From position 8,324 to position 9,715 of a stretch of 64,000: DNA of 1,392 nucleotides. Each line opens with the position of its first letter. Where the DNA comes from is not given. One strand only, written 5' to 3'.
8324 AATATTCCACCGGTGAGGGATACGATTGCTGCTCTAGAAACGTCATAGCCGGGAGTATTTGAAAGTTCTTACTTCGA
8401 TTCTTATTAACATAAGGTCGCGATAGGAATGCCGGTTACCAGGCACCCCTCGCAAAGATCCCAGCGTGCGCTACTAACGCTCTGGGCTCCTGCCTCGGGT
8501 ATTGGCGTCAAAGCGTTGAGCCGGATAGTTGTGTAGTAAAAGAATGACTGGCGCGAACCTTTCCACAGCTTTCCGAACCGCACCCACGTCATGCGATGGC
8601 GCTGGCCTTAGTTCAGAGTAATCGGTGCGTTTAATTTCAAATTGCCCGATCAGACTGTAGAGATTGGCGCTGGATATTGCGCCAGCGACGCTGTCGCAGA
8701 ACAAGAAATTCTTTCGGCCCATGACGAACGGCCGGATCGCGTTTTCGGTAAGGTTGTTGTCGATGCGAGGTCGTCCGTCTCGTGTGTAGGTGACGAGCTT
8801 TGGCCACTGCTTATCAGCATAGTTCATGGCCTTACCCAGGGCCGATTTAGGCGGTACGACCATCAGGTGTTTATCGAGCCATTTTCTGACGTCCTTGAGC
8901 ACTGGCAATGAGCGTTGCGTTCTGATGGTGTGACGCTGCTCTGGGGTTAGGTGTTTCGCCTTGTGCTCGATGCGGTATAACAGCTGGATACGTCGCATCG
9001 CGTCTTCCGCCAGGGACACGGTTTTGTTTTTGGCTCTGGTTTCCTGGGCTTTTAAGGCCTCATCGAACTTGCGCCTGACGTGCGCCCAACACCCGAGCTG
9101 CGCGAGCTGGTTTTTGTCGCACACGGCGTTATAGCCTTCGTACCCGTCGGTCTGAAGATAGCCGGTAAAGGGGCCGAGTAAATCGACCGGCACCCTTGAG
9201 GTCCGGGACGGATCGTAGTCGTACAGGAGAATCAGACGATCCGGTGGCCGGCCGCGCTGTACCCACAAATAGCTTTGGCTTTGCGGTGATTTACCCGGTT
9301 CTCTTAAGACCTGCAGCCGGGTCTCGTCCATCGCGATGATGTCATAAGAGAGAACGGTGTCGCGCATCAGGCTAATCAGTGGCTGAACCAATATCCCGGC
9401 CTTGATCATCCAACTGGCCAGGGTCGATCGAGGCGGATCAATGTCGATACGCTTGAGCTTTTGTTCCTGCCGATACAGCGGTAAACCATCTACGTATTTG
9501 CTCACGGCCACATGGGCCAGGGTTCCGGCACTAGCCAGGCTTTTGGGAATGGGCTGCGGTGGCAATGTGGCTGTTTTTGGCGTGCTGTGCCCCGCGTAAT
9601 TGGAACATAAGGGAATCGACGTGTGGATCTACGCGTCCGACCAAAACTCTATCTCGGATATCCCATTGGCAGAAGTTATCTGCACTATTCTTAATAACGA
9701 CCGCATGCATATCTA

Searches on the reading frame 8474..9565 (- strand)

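Call 58: search_protein_families(library=ncbifam, proteins=[window:8474-9565:-], max_evalue=0.00001)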
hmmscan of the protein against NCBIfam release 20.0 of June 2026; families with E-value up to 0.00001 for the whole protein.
window:8474-9565:- (363 aa): 1 family
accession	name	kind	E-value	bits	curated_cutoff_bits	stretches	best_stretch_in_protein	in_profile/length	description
NF033517.1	transpos_IS66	equivalog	1.7e-95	320.4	180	1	1-307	77-367/387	IS66 family transposase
